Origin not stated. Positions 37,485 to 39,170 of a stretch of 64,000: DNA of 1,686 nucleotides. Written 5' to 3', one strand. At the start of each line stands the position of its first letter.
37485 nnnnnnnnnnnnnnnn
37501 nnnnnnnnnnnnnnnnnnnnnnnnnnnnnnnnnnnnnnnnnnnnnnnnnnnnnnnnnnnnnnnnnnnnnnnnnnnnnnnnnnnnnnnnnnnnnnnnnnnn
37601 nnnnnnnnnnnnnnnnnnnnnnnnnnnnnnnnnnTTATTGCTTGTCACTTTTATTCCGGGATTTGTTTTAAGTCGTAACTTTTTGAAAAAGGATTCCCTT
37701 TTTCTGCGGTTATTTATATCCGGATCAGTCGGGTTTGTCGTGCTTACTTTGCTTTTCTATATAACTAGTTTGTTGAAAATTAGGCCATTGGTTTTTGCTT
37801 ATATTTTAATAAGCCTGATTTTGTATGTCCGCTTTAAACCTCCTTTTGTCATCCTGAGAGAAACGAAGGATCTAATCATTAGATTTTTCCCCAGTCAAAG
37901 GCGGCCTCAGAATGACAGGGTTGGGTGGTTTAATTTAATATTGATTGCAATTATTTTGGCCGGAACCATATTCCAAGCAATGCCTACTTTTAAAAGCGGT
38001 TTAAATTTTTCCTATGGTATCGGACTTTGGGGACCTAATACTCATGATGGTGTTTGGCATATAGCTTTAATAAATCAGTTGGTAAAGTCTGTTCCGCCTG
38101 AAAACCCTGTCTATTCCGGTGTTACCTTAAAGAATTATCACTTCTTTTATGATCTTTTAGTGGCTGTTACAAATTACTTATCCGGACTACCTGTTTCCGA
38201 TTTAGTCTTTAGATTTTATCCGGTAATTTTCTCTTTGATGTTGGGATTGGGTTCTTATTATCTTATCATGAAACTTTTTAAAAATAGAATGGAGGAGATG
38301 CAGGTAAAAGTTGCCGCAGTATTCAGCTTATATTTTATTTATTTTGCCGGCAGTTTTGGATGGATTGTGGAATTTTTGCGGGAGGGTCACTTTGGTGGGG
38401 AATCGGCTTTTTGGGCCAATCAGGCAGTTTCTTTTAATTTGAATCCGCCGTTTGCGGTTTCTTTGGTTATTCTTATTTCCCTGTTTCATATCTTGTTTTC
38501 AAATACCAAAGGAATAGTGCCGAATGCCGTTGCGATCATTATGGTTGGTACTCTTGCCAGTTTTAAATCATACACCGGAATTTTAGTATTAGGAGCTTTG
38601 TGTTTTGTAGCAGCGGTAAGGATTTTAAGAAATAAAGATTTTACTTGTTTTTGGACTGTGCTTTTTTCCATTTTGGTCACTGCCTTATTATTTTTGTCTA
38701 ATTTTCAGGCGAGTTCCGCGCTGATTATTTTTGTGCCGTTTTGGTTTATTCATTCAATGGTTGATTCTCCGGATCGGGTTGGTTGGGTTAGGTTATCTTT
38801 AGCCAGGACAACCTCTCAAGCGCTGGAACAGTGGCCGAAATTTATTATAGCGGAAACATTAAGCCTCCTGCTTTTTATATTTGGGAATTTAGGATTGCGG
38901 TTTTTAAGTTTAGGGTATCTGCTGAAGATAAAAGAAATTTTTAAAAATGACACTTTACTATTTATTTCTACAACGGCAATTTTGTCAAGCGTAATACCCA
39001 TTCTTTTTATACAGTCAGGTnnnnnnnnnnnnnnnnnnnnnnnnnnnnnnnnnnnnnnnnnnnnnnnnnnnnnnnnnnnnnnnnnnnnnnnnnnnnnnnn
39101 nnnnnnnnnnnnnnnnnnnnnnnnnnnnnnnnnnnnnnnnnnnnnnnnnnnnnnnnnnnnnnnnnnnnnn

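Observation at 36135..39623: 1162-aa chimeric protein: large secreted domain fused to a GT-C-like membrane transferase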

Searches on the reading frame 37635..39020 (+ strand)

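Call 6: search_protein_families(library=pfam, proteins=[window:37635-39020:+], max_evalue=10)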
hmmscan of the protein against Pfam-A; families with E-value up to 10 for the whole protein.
window:37635-39020:+ (462 aa): 1 family
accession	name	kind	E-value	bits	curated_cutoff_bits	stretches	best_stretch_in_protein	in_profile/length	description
PF21303.2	TetR_C_39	-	0.075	14.1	27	1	200-228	60-88/92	Tetracyclin repressor-like, C-terminal domain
